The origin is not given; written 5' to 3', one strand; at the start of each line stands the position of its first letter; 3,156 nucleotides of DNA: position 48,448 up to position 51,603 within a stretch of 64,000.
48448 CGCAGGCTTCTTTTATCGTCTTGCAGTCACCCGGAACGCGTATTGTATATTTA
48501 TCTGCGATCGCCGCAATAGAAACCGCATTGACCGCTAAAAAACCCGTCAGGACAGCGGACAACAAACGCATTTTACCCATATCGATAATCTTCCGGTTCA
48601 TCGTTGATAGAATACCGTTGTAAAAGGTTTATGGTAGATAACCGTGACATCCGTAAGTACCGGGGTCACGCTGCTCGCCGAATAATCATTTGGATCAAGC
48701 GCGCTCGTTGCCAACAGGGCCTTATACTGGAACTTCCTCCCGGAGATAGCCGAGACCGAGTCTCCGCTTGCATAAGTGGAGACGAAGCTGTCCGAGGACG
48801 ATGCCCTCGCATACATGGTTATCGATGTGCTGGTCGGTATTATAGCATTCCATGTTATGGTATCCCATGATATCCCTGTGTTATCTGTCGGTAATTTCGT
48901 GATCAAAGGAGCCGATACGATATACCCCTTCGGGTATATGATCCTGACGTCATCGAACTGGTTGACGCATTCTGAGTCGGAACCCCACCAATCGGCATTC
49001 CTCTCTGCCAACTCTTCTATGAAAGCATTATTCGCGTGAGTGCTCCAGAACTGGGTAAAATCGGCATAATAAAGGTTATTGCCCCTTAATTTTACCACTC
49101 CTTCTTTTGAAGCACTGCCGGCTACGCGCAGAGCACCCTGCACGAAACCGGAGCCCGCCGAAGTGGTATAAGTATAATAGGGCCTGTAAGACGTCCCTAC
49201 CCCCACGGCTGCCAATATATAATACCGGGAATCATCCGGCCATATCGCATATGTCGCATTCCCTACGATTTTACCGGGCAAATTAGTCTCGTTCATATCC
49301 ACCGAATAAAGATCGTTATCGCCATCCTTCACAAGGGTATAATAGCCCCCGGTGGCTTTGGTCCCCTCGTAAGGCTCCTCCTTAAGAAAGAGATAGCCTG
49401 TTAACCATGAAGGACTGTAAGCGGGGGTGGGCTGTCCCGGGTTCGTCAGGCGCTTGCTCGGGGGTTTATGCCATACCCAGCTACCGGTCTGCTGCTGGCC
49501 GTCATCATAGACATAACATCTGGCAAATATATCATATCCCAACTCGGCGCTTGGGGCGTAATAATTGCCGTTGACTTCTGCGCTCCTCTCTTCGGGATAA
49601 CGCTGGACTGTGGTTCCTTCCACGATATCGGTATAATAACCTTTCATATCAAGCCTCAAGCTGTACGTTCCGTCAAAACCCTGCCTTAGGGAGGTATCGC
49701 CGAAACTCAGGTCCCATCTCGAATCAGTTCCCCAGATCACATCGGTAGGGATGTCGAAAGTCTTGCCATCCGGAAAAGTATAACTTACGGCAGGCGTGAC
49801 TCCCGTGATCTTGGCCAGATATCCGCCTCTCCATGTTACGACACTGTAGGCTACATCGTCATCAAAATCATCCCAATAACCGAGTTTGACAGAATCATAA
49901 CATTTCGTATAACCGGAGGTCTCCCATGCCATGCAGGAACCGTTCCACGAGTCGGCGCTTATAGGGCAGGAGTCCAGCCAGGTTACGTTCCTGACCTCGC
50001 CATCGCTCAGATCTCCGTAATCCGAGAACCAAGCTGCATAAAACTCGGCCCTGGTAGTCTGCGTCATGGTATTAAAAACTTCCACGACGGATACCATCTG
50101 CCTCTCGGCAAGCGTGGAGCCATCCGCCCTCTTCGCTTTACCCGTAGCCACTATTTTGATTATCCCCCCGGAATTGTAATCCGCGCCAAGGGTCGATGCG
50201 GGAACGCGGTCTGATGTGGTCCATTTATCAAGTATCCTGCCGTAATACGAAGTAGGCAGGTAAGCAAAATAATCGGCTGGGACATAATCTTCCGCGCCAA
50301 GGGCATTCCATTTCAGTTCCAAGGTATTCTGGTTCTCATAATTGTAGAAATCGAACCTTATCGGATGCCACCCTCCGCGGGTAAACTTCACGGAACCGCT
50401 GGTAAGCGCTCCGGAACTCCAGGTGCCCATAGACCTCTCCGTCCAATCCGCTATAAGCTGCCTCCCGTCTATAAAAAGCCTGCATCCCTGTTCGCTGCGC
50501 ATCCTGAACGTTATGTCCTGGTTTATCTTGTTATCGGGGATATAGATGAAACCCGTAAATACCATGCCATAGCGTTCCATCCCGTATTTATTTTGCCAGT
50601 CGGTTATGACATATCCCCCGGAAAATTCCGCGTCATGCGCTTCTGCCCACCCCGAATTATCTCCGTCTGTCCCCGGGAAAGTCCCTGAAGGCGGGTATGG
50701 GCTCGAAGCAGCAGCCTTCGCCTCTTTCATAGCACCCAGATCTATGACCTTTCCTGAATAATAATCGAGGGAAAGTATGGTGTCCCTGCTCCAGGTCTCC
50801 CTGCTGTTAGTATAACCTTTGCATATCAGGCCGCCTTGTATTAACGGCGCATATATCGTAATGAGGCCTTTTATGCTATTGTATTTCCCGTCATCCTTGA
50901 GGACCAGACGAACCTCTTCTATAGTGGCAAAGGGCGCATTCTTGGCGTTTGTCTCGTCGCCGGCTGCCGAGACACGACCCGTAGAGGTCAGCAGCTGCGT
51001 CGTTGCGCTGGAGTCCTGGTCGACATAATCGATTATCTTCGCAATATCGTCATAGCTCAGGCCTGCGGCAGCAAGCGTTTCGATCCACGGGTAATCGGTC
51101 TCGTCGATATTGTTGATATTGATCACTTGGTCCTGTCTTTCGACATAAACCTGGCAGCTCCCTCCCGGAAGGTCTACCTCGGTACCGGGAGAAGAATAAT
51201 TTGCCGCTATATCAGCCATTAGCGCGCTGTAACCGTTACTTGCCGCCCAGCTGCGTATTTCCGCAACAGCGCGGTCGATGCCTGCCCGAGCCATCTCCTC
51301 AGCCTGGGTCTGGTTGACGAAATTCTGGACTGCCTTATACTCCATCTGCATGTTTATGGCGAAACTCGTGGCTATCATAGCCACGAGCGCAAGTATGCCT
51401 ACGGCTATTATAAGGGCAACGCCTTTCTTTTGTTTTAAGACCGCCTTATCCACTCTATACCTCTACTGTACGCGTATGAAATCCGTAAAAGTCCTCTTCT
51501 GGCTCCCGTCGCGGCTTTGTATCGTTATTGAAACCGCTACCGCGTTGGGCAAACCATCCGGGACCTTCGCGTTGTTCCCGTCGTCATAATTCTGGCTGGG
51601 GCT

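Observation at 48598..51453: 951-aa GspK-like pseudopilin with an embedded PA14 domain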

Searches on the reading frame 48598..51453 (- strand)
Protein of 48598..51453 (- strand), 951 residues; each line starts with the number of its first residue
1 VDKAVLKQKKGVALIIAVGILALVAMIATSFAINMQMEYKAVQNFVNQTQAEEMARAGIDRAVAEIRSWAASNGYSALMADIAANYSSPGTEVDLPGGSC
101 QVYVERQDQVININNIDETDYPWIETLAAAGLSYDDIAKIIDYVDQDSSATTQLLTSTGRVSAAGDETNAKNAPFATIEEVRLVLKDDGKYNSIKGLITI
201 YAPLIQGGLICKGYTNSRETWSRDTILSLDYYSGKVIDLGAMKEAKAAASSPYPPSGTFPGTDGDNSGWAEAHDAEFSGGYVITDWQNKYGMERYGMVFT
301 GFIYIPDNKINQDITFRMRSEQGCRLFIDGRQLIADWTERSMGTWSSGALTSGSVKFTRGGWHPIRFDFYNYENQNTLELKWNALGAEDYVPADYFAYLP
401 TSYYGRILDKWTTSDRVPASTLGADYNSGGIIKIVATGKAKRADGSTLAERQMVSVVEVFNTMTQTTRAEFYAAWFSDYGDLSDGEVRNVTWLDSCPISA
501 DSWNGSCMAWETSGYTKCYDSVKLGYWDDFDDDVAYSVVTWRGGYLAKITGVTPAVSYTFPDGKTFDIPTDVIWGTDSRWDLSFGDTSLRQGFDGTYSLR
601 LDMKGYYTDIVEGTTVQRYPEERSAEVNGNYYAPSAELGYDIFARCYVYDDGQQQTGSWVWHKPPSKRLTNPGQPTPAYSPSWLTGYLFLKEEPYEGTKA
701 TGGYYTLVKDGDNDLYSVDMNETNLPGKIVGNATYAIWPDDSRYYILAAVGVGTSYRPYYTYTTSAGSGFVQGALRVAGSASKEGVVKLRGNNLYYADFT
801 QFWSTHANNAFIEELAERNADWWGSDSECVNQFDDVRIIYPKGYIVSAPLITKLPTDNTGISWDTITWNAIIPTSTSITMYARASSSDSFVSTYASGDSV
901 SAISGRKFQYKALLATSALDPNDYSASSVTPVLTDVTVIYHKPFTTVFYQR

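Call 5: search_protein_families(library=pfam, proteins=[window:48598-51453:-], max_evalue=0.01)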
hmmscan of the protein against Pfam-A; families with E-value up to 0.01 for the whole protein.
window:48598-51453:- (951 aa): 1 family
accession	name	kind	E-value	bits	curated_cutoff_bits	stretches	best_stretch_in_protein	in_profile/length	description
PF07691.17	PA14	-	1.4e-06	28.6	24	1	315-389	63-140/147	PA14 domain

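Call 6: search_protein_families(library=pfam, proteins=[window:48598-51453:-], max_evalue=10)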
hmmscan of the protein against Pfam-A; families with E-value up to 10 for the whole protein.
window:48598-51453:- (951 aa): 3 families
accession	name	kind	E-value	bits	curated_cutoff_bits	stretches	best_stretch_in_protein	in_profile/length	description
PF07691.17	PA14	-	1.4e-06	28.6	24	1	315-389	63-140/147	PA14 domain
PF23359.1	Lsr2_DNA-bd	-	0.059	13.2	26.9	1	64-76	7-19/37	Lsr2 DNA-binding domain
PF10528.15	GLEYA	-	0.078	13.7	26.2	1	296-381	2-88/91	GLEYA domain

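Call 7: search_protein_families(library=ncbifam, proteins=[window:48598-51453:-], max_evalue=0.1)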
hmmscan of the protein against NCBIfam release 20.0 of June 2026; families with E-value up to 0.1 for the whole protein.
window:48598-51453:- (951 aa): 3 families
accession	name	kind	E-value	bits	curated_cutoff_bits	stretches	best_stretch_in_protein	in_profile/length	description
NF037980.1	T2SS_GspK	equivalog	2.3e-13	50.4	130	1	10-199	2-205/307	type II secretion system minor pseudopilin GspK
TIGR02600.1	Verru_Chthon_A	subfamily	5e-05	21.4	332.3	1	11-76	1-66/1296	Verru_Chthon cassette protein A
TIGR02523.1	type_IV_pilV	equivalog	0.051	14.1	52.2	0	14-55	14-55/139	type IV pilus modification protein PilV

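Call 8: find_homologous_proteins(query=window:48598-51453:-)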
Query window:48598-51453:- (951 aa): 35 proteins with E <= 0.001 among 8000 candidates.
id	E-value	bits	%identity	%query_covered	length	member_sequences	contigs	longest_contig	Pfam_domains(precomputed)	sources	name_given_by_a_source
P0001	0.0e+0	2130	97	100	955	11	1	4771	PF07691.18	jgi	-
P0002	0.0e+0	1626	74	99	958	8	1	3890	PF07691.18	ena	-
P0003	0.0e+0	1620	72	99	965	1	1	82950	PF07691.18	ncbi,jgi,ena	ncbi:MAG: PA14 domain-containing protein [Candidatus Omnitrophota bacterium]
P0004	0.0e+0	1573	71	99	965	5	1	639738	PF07691.18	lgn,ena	-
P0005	0.0e+0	1519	69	99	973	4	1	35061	PF07691.18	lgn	-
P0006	0.0e+0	1446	67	99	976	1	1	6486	PF07691.18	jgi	jgi:hypothetical protein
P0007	0.0e+0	1208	57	99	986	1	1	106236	PF07691.18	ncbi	-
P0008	0.0e+0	1193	58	99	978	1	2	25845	PF07691.18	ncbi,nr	ncbi:MAG: PA14 domain-containing protein [Candidatus Omnitrophica bacterium]|nr:PA14 domain-containi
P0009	0.0e+0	1051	54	99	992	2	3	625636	PF07691.18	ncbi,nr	ncbi:MAG: PA14 domain-containing protein [Candidatus Omnitrophica bacterium]|nr:PA14 domain-containi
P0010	0.0e+0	1013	52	94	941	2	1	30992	PF07691.18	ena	-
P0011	1.2e-279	948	50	99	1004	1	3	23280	PF07691.18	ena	-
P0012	4.0e-254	864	46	99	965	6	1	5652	PF07691.18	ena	-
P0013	5.1e-241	821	46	94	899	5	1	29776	PF07691.18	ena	-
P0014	9.2e-222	757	43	100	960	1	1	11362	PF07691.18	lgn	-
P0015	3.9e-210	718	43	100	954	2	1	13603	PF07691.18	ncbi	-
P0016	1.6e-178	614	39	100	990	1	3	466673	PF07691.18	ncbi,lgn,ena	-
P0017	2.5e-177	610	39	99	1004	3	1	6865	PF07691.18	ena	-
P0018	1.6e-155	538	36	99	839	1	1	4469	PF07691.18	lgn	-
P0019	1.5e-150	521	36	99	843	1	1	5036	PF07691.18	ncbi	-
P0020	6.5e-144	499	36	99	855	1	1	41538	PF07691.18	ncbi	ncbi:MAG: PA14 domain-containing protein [Candidatus Omnitrophota bacterium]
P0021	6.9e-140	486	36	100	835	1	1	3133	PF07691.18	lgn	-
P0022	1.5e-139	485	35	99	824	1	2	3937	PF07691.18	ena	-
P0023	1.8e-119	418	33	93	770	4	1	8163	PF07691.18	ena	-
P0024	4.2e-104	367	31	100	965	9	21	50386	PF07691.18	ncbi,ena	-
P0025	1.7e-99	352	32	70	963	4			PF07691.18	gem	-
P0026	1.9e-99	352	31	100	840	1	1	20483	PF07691.18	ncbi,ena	-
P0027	4.7e-97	344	37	57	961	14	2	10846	PF07691.18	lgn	-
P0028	6.2e-95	337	33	69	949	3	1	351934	PF07691.18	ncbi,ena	-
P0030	1.8e-70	256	30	100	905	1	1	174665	PF07691.18,PF12836.14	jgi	jgi:hypothetical protein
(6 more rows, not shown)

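Call 9: search_solved_structures(query=window:48598-51453:-, max_evalue=1, show_alignments=3)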
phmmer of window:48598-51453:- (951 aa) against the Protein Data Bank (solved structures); distinct sequences matched with E-value up to 1: 0.

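Call 12: find_encoding_contigs(protein=P0004, flank=10000, max_places=2)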
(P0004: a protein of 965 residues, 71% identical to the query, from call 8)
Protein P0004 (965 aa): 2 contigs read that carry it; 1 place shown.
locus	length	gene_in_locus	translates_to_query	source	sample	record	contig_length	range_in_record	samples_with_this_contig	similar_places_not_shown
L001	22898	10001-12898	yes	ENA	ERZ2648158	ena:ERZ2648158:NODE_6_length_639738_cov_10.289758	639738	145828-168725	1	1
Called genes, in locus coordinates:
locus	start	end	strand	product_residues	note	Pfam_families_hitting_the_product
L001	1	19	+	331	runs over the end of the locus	PF00814:TsaD, PF22521:HypF_C_2 (weak)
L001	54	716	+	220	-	PF02308:MgtC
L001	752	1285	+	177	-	PF04519:Bactofilin, PF12728:HTH_17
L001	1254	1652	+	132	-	PF12728:HTH_17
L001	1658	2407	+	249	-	PF00731:AIRC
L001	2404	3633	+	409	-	PF01969:Ni_insertion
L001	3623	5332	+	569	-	PF05157:MshEN, PF00437:T2SSE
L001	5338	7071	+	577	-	PF05157:MshEN, PF00437:T2SSE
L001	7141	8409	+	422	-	PF28597:T2SSF_N, PF00482:T2SSF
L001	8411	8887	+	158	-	PF07963:N_methyl (weak), PF08334:T2SSG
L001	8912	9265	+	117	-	PF07963:N_methyl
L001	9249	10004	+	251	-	PF11612:T2SSJ (weak)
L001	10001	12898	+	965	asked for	PF07691:PA14 (weak)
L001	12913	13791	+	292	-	PF13229:Beta_helix (weak)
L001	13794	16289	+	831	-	PF03934:T2SSK (weak)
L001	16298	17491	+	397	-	-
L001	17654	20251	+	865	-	PF03934:T2SSK (faint)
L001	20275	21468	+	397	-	-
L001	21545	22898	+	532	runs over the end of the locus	PF11104:PilM_2, PF06723:MreB_Mbl, PF14450:FtsA, PF05137:PilN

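Call 25: search_solved_structures(query=A1, max_evalue=1, show_alignments=3)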
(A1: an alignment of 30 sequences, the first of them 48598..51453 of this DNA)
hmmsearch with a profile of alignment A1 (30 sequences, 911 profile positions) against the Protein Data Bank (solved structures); distinct sequences matched with E-value up to 1: 5.
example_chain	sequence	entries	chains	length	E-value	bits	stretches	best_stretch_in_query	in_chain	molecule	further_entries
6qe7_A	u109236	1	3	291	4.6e-23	84.7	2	281-388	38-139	Anti-sigma-I factor RsgI3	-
6qdi_A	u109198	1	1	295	4.6e-23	84.7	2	288-398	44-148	PA14 domain-containing protein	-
9s8x_A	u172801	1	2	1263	0.00018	23.2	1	282-391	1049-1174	Sulfatase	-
6m8m_A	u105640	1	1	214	0.038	15.5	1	309-375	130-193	Putative large adhesion protein (Lap) involved in biofilm formation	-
3ci0_K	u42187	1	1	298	0.45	12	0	142-202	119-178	Pseudopilin GspK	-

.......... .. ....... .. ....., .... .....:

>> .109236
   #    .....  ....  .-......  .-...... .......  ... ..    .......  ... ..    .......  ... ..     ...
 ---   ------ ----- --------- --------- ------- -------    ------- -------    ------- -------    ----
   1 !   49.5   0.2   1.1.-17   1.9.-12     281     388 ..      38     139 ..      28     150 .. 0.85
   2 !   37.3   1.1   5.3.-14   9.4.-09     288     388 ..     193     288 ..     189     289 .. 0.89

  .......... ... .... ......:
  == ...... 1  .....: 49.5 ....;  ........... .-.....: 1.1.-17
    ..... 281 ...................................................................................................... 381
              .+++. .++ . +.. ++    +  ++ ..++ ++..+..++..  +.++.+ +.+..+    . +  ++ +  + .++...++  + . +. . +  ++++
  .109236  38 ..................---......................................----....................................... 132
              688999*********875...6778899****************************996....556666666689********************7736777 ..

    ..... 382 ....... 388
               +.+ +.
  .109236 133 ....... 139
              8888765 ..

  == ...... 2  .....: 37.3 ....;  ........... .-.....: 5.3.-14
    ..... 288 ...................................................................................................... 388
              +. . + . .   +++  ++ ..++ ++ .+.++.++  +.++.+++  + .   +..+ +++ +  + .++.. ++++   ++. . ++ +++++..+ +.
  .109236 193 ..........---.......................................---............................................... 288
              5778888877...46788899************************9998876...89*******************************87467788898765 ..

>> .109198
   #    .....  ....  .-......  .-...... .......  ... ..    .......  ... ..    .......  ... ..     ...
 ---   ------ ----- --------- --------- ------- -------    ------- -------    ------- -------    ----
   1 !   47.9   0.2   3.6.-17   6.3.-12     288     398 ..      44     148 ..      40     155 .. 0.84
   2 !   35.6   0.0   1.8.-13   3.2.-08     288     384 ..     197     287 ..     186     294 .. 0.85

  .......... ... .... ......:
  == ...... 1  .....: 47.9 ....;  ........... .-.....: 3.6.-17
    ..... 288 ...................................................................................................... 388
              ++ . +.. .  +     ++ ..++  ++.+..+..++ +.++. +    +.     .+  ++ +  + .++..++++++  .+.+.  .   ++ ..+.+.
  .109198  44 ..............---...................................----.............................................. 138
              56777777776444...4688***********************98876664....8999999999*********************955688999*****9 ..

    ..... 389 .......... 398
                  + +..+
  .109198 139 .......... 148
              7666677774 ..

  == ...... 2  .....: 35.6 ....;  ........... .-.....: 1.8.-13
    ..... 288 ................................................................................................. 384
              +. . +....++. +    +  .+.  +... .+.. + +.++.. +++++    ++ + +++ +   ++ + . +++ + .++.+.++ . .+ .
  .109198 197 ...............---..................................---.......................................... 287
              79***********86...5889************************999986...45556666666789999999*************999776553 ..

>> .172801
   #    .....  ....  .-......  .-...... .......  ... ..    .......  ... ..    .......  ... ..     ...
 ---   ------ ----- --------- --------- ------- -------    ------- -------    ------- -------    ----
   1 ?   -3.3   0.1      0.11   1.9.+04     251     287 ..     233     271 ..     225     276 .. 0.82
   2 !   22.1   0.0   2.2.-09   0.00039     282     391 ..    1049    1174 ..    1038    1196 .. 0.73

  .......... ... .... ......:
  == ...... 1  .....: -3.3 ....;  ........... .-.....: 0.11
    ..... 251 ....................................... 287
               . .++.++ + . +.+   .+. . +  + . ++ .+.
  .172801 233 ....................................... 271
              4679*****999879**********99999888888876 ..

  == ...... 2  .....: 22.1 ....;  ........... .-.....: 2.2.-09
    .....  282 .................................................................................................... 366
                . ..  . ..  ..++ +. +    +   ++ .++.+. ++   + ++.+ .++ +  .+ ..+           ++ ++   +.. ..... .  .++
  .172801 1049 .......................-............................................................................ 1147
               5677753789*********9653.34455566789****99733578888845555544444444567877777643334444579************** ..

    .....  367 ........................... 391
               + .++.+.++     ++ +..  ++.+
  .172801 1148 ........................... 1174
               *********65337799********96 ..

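Call 26: predict_structure(alignment_id=A1)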
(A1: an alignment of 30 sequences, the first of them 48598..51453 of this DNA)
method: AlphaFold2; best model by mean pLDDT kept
length: 951 residues; sequences in the alignment: 30
mean_pLDDT: 79.4   pTM: 0.77
mean pLDDT of the five models: 79.4, 78.9, 77.8, 74.9, 75.0
residues with pLDDT >= 90: 185; 70-90: 586; 50-70: 127; < 50: 53
segments of 3 or more residues with pLDDT < 50: 1-9, 245-258, 264-275, 719-721, 726-734, 736-738
pLDDT, mean of each block of 10 residues (from residue 1): 43 66 72 74 82 87 86 79 83 82 85 87 90 93 77 85 85 82 89 89 82 77 84 80 49 41 48 54 63 78 91 90 87 88 80 91 89 74 87 85 74 62 59 89 84 86 65 59 80 78 84 78 87 71 86 92 92 87 72 76 87 88 87 91 90 80 77 80 85 77 75 55 46 49 78 90 73 81 90 86 84 86 84 91 88 77 84 94 75 88 82 95 93 85 78 78
secondary structure, 60 per line:
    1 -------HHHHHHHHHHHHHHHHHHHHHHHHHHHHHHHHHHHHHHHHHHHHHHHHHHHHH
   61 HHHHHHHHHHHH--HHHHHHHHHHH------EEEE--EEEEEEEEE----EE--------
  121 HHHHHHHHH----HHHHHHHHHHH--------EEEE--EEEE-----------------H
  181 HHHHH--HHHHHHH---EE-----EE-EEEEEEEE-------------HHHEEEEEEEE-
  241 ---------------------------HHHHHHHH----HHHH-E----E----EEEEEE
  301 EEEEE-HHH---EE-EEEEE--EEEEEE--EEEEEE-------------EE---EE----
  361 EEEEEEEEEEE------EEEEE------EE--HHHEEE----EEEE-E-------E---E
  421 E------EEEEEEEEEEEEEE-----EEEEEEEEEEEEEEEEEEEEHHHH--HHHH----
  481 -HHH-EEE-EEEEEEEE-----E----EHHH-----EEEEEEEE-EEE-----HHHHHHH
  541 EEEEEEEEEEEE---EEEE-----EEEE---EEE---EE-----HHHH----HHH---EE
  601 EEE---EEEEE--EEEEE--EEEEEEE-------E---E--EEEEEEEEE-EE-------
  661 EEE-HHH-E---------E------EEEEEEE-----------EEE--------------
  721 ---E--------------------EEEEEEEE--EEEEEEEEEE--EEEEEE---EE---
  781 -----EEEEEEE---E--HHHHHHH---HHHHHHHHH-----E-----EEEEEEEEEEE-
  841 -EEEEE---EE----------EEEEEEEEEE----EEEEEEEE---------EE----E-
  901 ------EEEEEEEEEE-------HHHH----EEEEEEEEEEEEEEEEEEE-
elements in order (helices of 4 or more, strands of 3 or more residues): H8-72 H75-85 E92-95 E98-106 H121-129 H134-144 E153-156 E159-162 H180-185 H188-194 E208-215 E232-239 H268-275 H280-283 E295-305 E316-320 E323-328 E331-336 E361-371 E378-382 E396-398 E403-406 E428-441 E447-466 H467-470 H473-476 E486-488 E490-497 E517-524 E526-528 H534-540 E541-552 E556-559 E565-568 E572-574 H585-588 E599-603 E607-611 E614-618 E621-627 E642-650 E661-663 E686-692 E704-706 E745-752 E755-764 E767-772 E786-792 H799-805 H809-817 E829-839 E842-846 E862-871 E876-883 E907-916 H924-927 E932-950
